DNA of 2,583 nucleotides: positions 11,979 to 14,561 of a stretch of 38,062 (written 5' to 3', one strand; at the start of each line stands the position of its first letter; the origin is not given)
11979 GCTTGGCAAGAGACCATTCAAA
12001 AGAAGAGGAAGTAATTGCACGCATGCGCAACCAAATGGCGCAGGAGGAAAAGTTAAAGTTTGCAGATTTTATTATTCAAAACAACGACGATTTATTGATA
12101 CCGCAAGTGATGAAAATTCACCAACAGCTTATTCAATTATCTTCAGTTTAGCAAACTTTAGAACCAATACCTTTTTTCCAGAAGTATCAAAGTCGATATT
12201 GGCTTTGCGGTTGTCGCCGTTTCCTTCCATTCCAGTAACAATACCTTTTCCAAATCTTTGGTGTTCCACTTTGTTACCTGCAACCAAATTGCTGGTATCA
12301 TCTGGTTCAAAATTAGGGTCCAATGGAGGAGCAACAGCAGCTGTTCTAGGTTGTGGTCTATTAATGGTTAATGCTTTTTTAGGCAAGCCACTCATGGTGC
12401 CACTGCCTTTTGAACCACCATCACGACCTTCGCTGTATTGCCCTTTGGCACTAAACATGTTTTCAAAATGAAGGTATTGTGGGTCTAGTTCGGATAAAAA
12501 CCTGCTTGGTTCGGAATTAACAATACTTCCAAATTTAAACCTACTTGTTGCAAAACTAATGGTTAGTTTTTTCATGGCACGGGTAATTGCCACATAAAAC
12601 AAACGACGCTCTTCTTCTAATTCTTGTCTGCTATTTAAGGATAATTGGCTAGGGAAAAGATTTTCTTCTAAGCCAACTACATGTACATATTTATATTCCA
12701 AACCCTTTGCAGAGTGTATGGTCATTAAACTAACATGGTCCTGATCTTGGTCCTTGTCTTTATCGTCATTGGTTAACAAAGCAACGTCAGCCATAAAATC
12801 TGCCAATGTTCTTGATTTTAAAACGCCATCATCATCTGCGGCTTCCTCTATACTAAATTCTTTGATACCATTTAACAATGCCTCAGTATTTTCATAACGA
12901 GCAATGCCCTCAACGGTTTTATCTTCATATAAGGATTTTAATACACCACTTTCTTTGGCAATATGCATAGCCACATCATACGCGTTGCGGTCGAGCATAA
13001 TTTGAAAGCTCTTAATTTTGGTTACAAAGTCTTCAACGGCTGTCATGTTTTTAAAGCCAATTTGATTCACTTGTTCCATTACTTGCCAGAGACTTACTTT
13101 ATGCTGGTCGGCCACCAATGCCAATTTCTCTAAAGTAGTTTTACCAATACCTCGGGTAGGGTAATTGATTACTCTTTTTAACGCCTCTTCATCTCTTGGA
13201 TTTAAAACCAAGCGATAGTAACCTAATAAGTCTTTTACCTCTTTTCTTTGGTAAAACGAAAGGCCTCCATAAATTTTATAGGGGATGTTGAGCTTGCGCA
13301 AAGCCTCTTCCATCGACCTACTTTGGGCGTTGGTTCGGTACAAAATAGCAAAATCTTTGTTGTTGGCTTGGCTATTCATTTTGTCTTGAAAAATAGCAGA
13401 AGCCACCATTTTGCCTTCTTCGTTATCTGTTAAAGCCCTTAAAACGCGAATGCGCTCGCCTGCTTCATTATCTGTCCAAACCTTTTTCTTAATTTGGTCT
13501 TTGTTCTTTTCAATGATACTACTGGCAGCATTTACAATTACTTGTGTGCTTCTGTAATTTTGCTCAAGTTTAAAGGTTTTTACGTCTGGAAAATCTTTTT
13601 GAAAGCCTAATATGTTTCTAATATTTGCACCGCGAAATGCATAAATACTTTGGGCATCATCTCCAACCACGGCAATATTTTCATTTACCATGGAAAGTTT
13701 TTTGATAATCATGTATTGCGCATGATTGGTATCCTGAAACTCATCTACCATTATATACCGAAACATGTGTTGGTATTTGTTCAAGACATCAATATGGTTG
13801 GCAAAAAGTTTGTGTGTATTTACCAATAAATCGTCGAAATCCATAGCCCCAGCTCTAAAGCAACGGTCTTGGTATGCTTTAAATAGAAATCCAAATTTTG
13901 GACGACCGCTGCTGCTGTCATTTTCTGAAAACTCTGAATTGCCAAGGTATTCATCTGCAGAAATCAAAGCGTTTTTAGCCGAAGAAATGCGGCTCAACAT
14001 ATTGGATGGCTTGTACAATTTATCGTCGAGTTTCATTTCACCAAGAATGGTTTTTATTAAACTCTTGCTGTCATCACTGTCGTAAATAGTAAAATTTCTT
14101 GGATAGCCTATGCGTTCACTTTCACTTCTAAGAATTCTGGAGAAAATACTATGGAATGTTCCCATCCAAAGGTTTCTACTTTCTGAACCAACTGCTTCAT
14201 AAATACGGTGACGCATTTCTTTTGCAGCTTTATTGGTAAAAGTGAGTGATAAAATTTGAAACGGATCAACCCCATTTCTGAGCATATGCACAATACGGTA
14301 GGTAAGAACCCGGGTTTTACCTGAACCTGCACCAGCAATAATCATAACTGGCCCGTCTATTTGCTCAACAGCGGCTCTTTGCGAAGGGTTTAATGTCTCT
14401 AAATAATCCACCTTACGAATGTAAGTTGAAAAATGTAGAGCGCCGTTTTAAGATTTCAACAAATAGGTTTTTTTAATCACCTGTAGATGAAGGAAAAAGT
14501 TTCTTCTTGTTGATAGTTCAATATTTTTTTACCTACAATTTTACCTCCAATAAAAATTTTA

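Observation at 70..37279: The 10-bp palindrome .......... is massively over-represented and independent of reading frame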

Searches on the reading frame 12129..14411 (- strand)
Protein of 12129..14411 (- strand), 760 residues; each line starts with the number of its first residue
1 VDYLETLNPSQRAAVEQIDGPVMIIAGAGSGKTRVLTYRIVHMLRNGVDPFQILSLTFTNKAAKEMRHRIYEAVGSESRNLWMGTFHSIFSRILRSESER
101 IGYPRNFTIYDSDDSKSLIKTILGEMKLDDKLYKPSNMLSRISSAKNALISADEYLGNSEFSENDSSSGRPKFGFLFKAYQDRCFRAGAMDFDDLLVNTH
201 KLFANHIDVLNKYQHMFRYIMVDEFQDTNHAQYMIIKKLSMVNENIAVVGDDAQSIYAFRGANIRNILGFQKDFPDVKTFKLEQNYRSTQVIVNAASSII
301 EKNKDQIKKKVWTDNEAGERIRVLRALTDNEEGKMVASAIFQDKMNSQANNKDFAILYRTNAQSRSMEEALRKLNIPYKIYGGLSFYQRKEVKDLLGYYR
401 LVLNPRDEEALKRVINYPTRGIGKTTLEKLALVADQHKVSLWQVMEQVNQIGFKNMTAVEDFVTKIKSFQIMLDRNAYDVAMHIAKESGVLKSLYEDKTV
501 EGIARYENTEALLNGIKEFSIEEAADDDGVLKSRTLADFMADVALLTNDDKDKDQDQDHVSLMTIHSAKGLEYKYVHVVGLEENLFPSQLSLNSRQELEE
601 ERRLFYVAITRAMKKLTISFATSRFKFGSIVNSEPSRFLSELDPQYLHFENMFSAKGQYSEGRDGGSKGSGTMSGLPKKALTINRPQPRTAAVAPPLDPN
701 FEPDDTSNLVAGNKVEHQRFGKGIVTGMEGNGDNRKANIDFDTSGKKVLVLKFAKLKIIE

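Call 19: find_related_loci(query=window:12129-14411:-, collection=metagenome_contigs, flank=10000)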
Query window:12129-14411:- (760 aa) in metagenome_contigs; peptide patterns used: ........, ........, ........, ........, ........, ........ (x = any residue, [..] = any of these).
600 stretches matched a pattern (row limit reached: there are more); 577 encode a relative of the query (tblastn E <= 1e-3); the best 80 are kept; 80 distinct loci.
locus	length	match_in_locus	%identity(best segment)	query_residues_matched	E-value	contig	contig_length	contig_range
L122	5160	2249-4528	89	1-759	0e+0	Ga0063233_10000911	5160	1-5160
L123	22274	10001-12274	90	1-758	0e+0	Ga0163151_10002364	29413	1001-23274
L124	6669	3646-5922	86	1-759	0e+0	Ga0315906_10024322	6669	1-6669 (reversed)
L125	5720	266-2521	61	3-759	0e+0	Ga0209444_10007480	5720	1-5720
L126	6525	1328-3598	61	3-759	0e+0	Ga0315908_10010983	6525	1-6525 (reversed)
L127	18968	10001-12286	59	1-760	0e+0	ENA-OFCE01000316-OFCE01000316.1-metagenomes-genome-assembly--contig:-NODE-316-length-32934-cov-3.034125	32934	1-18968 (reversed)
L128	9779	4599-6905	59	2-760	0e+0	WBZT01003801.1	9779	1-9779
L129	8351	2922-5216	59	3-759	0e+0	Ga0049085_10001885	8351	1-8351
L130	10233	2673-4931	58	3-759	0e+0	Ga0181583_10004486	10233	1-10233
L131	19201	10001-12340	57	3-759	0e+0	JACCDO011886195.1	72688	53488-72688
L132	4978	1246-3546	59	3-759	0e+0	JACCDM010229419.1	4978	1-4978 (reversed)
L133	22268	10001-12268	57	3-759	0e+0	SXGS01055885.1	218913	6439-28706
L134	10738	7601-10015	56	1-760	0e+0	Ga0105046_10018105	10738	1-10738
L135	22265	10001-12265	56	1-760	0e+0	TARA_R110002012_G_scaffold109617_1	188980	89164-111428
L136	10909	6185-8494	56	1-759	0e+0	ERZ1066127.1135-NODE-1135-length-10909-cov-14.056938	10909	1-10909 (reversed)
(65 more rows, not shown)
